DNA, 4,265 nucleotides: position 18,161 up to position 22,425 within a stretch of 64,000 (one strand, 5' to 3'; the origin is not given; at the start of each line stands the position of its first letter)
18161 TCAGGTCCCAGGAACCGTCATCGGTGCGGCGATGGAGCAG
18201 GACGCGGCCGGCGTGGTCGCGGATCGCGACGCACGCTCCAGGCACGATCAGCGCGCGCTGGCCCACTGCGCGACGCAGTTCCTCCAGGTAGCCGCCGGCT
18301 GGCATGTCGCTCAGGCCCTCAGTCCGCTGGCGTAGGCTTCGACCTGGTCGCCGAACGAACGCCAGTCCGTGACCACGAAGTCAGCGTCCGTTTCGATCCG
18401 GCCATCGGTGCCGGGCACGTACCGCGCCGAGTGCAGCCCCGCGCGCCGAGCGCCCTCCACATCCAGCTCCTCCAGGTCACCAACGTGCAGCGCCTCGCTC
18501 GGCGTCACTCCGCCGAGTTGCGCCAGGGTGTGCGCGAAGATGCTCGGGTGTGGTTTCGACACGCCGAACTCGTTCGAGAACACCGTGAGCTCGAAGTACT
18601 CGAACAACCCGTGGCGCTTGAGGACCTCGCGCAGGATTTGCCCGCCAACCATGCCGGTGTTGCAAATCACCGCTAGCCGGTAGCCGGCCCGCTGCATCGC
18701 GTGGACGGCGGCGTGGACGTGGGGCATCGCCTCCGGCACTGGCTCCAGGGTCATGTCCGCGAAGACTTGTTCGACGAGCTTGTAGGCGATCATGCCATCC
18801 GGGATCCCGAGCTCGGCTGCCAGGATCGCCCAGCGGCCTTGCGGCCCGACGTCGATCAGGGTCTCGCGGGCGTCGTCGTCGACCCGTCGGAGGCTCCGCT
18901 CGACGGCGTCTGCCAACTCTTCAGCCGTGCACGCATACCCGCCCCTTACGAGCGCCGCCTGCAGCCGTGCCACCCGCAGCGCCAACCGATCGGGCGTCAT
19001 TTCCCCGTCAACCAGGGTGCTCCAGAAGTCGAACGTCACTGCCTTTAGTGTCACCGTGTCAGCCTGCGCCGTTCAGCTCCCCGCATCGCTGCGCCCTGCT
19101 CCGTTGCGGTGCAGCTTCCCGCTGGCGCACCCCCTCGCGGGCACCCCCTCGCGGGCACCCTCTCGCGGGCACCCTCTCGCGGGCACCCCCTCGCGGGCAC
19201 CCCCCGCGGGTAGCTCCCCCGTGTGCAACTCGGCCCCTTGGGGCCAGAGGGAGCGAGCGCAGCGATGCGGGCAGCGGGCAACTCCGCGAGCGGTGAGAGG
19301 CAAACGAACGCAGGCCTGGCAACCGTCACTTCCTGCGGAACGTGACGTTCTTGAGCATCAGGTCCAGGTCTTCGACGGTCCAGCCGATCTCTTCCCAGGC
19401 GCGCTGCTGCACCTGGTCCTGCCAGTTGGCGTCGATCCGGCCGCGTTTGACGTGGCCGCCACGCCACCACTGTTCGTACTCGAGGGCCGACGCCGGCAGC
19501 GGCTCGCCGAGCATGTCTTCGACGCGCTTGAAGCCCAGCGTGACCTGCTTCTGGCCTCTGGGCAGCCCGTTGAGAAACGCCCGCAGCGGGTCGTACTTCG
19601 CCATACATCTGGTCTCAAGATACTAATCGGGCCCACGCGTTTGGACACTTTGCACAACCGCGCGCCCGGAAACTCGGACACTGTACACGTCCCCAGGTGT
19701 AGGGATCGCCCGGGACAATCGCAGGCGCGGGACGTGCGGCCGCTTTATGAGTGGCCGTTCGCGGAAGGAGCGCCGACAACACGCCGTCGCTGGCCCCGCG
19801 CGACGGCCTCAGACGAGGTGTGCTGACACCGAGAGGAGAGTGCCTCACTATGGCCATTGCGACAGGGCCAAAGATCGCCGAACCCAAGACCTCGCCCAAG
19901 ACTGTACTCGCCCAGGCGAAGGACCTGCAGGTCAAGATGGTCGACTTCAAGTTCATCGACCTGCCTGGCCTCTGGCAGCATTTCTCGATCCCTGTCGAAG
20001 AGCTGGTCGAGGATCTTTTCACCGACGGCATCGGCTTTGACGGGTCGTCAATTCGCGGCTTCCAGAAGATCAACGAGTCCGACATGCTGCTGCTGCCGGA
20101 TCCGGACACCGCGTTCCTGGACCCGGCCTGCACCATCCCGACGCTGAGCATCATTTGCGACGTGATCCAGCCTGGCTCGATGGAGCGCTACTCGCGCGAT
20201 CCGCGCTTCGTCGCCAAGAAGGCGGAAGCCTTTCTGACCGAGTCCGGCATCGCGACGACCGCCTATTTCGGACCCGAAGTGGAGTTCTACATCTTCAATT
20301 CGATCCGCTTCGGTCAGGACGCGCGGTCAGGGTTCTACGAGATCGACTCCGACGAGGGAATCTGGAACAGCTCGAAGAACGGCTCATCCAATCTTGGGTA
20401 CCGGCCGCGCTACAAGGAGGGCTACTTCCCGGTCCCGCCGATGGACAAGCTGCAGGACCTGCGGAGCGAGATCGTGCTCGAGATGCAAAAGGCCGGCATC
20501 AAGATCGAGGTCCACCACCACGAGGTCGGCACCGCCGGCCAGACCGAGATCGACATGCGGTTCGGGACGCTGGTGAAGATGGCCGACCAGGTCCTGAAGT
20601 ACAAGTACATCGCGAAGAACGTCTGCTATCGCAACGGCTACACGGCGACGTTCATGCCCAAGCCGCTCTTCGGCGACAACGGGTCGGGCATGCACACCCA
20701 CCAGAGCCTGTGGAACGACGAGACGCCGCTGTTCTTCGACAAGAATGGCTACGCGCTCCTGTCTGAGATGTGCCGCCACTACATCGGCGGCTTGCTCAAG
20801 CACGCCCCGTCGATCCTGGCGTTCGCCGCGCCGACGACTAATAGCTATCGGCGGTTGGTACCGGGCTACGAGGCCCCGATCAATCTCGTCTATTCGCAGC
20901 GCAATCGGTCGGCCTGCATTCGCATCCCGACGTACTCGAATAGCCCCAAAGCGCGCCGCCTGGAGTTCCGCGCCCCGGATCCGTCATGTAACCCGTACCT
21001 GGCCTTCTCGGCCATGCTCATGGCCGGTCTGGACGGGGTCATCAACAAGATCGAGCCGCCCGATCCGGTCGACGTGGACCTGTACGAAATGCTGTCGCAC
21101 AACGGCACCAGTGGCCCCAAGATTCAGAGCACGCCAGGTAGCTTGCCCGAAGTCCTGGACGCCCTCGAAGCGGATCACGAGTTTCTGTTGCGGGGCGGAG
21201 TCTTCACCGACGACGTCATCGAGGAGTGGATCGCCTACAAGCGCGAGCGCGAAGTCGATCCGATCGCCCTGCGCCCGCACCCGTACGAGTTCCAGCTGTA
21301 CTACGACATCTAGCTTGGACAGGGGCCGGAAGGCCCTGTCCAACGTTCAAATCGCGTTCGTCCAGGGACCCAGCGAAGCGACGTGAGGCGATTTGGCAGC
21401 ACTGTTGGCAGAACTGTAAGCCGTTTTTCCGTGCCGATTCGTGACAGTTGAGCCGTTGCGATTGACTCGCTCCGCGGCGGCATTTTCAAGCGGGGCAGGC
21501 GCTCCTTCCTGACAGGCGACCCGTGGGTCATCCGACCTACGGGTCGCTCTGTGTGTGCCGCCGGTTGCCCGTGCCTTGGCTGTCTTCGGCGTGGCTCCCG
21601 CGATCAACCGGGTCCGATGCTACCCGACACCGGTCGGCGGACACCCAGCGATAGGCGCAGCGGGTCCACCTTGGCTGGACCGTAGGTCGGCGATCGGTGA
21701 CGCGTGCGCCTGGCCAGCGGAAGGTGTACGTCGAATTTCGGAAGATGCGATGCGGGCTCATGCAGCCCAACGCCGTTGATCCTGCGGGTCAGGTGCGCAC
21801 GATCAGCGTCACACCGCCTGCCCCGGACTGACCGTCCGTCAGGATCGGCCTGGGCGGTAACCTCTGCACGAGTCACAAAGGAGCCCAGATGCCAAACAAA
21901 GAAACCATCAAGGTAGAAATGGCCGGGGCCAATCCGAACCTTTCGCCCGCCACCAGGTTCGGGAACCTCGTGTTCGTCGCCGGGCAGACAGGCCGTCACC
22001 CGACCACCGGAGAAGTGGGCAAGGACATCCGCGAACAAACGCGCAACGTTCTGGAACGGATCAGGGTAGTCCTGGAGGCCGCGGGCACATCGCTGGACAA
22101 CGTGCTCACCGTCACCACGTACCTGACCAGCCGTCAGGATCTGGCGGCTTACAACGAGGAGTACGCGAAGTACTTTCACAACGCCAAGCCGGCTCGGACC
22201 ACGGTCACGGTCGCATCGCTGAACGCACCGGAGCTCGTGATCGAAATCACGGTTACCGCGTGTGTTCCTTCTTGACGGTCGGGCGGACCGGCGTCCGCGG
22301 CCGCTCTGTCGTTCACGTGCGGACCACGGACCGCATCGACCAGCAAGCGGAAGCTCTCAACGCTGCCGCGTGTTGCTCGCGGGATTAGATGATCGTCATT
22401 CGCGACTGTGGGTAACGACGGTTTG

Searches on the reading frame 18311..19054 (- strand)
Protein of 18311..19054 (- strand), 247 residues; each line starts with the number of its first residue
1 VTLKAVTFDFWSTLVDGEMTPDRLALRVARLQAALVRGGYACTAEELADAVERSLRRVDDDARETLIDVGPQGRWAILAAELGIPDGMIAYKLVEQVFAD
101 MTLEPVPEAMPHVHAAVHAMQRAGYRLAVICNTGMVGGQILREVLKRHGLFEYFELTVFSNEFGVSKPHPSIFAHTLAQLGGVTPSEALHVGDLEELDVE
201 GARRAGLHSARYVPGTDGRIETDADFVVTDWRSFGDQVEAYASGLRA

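Call 94: search_protein_families(library=pfam, proteins=[window:18311-19054:-], max_evalue=0.00001)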
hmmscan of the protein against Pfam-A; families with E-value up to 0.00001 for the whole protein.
window:18311-19054:- (247 aa): 3 families
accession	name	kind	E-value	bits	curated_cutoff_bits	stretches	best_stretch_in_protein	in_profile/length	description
PF00702.32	Hydrolase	-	4.3e-21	76.6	26.4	1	4-206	2-191/191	haloacid dehalogenase-like hydrolase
PF13419.12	HAD_2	-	5e-14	53.2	23.8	1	105-210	76-176/178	Haloacid dehalogenase-like hydrolase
PF13242.12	Hydrolase_like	-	1.6e-06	28.4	22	1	166-216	3-52/75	HAD-hyrolase-like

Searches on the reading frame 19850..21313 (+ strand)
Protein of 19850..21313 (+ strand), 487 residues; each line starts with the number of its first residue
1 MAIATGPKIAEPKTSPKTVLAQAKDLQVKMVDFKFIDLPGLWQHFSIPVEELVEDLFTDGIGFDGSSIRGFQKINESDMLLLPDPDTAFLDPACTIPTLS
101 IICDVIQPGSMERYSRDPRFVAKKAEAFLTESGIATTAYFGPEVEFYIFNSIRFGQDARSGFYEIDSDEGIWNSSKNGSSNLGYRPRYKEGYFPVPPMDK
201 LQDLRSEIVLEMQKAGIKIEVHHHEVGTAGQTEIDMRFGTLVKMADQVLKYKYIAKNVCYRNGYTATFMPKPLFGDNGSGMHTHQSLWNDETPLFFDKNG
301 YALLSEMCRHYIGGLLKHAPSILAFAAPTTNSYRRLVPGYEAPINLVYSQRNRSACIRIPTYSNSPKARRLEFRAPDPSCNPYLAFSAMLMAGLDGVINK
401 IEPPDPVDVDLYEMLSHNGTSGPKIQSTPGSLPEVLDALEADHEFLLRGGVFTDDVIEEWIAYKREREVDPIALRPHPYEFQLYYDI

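Call 34: find_related_loci(query=window:19850-21313:+, collection=genome_contigs, flank=2000)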
Query window:19850-21313:+ (487 aa) in genome_contigs; peptide patterns used: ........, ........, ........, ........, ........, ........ (x = any residue, [..] = any of these).
334 stretches matched a pattern; 168 encode a relative of the query (tblastn E <= 1e-3); the best 80 are kept; 80 distinct loci.
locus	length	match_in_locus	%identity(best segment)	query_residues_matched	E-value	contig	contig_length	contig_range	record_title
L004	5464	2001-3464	93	1-487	0e+0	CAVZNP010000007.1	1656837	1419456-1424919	MAG: uncultured Chloroflexia bacterium isolate MFD05705.bin.2.48 genome assembly, contig: contig_59504, whole genome sho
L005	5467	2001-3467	91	1-487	0e+0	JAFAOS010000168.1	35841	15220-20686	MAG: Chloroflexota bacterium isolate CP_BM_ER_18 BM_ER_k147_9675457, whole genome shotgun sequence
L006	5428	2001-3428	76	10-487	0e+0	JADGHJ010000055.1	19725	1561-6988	MAG: Chloroflexota bacterium isolate HOG27 NODE_1553_length_19725_cov_16.703811, whole genome shotgun sequence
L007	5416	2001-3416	75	13-487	0e+0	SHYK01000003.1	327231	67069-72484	MAG: Chloroflexi bacterium isolate Baikal-deep-G117 BACOMB-C18, whole genome shotgun sequence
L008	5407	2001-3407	73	15-486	0e+0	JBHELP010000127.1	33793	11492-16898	MAG: Candidatus Dormibacteria bacterium isolate S2_bin.19.orig S2_k141_340075, whole genome shotgun sequence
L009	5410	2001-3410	73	14-486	0e+0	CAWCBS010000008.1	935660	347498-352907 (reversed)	MAG: uncultured Chloroflexia bacterium isolate MFD05512.bin.2.117 genome assembly, contig: contig_29949, whole genome sh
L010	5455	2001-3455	71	1-487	0e+0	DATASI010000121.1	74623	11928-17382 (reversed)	MAG TPA_asm: Candidatus Dormiibacterota bacterium isolate SMAG_U5516 k141_508652, whole genome shotgun sequence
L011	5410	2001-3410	72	14-486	0e+0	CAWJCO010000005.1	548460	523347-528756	MAG: uncultured Chloroflexia bacterium isolate MFD04492.bin.2.96 genome assembly, contig: contig_26140, whole genome sho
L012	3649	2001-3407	72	12-487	0e+0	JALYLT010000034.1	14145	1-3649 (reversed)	MAG: Chloroflexota bacterium isolate AFD bin46 SD1484_NODE_356_length_14145_cov_1.898488, whole genome shotgun sequence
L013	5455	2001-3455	71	1-487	0e+0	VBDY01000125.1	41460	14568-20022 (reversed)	MAG: Chloroflexi bacterium isolate CF_12 14_0929_12_20cm_scaffold_326, whole genome shotgun sequence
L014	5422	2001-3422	72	10-486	0e+0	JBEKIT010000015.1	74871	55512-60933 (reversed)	MAG: Candidatus Dormibacteria bacterium isolate SPRUCE 306 SPRUCE_306_15, whole genome shotgun sequence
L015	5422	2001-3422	72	10-486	0e+0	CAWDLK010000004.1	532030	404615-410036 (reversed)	MAG: uncultured Chloroflexia bacterium isolate MFD04492.bin.1.163 genome assembly, contig: contig_26201, whole genome sh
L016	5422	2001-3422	71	10-487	0e+0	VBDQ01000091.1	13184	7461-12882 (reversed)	MAG: Chloroflexi bacterium isolate CF_4 14_0903_16_30cm_scaffold_10965, whole genome shotgun sequence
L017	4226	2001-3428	75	10-487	0e+0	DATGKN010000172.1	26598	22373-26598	MAG TPA_asm: Chloroflexota bacterium isolate SMAG_U9860 k141_573569, whole genome shotgun sequence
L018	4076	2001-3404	72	13-487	0e+0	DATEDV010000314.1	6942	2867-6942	MAG TPA_asm: Candidatus Limnocylindria bacterium isolate SMAG_U8716 k141_1026685, whole genome shotgun sequence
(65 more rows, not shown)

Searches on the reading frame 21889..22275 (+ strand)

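Call 4: search_protein_families(library=pfam, proteins=[window:21889-22275:+], max_evalue=10)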
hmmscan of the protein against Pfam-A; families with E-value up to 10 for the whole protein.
window:21889-22275:+ (128 aa): 3 families
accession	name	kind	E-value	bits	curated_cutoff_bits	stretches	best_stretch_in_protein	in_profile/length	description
PF01042.26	Ribonuc_L-PSP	-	1.2e-29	103.2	27.3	1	17-125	10-120/121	Endoribonuclease L-PSP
PF23992.1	Pam3_gp32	-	0.12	12.7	27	1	14-51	19-56/108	Phage Pam3 gp32-like protein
PF23603.1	Ubiquitin_TPR1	-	0.34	11.1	27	1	106-127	4-25/69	Telomere repeat-binding protein 1-like, ubiquitin-like domain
